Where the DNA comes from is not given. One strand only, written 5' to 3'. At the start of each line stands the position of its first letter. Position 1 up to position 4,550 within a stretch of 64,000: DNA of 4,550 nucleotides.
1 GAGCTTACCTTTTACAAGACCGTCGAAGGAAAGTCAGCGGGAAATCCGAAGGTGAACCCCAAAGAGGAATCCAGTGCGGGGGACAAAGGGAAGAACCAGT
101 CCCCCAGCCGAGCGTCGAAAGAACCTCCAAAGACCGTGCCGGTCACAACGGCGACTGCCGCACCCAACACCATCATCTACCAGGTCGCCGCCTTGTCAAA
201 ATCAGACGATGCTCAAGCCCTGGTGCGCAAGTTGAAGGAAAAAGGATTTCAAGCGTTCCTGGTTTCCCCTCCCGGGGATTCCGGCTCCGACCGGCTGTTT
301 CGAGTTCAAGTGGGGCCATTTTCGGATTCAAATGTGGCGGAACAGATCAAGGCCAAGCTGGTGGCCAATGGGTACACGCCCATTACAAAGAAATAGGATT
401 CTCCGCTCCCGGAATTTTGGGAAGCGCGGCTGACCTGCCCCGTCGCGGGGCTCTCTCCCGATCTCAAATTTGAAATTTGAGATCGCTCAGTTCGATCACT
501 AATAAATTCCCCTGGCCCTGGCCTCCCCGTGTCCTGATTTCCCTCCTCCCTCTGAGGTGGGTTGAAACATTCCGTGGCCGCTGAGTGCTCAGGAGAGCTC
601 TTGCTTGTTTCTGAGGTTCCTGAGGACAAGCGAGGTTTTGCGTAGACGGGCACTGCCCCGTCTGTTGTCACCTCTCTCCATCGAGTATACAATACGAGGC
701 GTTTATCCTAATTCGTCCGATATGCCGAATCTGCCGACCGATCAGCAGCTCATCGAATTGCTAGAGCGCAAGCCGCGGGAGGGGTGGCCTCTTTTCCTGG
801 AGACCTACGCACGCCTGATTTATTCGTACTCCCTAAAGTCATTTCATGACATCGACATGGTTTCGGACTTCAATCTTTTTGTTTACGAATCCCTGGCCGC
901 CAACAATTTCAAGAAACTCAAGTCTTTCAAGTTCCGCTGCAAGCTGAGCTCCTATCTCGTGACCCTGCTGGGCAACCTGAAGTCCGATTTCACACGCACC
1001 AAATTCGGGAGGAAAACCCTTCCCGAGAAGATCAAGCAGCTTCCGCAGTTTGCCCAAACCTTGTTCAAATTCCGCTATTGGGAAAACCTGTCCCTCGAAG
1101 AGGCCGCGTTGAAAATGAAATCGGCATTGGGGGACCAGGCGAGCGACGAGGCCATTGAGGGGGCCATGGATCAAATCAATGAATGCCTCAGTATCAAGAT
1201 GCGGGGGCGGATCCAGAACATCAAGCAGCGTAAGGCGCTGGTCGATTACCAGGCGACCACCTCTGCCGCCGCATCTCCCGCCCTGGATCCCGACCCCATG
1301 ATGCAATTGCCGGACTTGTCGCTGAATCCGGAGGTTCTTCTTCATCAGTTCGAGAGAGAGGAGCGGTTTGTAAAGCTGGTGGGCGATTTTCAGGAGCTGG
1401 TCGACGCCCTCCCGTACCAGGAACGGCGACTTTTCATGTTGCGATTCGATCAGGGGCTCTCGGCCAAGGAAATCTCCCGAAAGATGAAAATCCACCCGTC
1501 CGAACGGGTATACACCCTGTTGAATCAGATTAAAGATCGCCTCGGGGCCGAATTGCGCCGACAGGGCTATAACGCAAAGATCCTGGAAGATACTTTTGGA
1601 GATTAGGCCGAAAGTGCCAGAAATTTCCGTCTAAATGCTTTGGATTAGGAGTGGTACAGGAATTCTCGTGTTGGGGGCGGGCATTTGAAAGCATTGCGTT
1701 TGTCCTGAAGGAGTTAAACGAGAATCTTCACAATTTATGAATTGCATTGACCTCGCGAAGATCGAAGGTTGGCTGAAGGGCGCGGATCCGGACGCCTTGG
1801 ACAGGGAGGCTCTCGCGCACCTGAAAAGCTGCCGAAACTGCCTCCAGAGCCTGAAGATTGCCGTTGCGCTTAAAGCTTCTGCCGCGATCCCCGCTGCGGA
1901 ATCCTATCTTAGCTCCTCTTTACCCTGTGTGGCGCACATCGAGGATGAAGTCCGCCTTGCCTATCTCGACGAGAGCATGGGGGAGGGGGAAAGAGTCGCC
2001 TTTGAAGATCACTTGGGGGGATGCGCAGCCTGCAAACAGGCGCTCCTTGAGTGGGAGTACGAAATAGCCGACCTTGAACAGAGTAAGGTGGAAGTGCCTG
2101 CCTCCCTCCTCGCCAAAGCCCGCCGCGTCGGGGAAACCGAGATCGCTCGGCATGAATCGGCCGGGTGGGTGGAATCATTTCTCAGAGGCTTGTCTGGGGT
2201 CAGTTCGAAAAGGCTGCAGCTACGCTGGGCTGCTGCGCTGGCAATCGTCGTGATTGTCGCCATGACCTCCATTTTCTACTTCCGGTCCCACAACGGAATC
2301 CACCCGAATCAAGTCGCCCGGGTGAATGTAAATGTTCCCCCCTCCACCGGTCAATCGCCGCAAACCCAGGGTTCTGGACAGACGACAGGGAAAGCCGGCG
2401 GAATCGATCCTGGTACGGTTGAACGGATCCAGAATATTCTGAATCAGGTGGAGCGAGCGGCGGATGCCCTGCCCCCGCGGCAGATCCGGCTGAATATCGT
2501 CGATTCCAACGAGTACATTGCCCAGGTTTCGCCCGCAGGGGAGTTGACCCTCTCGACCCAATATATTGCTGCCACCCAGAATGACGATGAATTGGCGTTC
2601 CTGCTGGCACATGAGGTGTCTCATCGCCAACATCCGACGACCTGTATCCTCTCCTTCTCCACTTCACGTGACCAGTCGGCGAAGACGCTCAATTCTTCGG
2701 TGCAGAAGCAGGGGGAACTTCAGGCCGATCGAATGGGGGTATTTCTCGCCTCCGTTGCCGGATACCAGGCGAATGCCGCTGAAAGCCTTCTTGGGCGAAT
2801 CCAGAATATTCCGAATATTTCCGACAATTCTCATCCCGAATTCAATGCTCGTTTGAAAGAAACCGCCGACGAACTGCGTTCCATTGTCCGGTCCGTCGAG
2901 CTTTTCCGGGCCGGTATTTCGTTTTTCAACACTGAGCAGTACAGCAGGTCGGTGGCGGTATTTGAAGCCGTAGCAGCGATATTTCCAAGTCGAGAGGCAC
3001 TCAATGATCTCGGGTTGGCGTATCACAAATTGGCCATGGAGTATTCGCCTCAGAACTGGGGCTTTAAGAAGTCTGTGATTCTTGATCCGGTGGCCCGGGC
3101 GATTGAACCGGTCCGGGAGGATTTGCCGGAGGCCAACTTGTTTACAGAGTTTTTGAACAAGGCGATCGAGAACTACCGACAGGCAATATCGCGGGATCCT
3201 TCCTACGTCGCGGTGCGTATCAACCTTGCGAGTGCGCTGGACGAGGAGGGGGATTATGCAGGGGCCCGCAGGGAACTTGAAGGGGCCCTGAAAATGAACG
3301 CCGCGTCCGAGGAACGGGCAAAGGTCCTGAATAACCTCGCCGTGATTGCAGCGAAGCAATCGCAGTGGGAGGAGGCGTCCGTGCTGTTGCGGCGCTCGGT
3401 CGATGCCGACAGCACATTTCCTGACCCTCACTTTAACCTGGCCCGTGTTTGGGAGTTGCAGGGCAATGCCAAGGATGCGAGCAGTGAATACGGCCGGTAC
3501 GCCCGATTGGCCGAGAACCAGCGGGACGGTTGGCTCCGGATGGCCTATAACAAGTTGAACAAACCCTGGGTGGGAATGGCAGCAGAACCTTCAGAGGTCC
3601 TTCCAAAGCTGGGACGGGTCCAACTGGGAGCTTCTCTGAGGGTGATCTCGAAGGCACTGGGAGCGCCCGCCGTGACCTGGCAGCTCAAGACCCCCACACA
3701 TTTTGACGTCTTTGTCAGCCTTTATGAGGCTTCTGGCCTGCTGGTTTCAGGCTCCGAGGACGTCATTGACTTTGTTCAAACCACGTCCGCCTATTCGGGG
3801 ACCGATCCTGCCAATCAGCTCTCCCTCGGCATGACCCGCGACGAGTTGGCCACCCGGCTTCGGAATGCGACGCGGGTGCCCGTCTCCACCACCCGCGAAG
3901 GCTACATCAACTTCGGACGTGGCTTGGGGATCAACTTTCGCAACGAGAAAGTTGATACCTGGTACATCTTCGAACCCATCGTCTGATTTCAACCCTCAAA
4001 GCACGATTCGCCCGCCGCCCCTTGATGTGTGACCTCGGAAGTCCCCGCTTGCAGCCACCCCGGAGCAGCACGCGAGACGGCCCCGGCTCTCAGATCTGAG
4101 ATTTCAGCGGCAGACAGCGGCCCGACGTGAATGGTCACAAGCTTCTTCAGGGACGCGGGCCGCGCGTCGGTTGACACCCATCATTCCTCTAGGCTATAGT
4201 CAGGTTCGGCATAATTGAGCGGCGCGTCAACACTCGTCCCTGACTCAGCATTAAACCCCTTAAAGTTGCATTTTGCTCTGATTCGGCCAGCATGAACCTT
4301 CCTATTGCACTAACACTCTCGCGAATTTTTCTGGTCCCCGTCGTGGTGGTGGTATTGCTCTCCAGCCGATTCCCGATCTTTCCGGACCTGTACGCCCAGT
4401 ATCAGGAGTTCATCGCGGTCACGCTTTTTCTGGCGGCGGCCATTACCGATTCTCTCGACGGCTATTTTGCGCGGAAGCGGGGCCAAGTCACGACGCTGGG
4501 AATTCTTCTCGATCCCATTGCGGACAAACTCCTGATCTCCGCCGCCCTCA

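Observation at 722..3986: ECF-like sigma factor paired with a double-ZAS (zinc-binding anti-sigma motif) anti-sigma factor fused to a BepA-like M48 protease-TPR module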

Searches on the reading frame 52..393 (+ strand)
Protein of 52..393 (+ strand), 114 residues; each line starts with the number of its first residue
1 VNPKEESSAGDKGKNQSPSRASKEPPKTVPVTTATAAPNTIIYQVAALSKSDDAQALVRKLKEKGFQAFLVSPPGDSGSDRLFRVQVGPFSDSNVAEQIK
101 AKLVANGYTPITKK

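Call 3: search_protein_families(library=pfam, proteins=[window:52-393:+], max_evalue=1)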
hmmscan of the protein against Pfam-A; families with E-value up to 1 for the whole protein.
window:52-393:+ (114 aa): 2 families
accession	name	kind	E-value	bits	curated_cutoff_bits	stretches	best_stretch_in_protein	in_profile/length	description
PF05036.18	SPOR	-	1.5e-14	54.5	21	1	38-111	2-73/76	SPOR domain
PF19192.6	Response_reg_2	-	0.056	14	27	1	12-77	17-69/180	Response receiver domain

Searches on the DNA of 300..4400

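Call 56: search_rna_families(source=window, start=300, end=4400, threshold=evalue, max_evalue=1)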
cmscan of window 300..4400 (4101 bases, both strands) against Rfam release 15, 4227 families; matches with E-value up to 1: 0.
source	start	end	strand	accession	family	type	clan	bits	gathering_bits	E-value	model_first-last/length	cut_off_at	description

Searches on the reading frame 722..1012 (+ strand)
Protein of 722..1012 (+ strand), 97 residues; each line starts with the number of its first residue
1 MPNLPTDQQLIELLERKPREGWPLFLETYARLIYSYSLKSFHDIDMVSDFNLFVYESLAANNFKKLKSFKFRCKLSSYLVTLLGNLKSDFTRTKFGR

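Call 28: search_protein_families(library=pfam, proteins=[window:722-1012:+], max_evalue=10)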
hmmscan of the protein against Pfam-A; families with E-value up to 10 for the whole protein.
window:722-1012:+ (97 aa): 1 family
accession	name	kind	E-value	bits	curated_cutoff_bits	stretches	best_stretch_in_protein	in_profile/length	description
PF22052.2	DUF6937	-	0.11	12.2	27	1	46-89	130-173/228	Domain of unknown function (DUF6937)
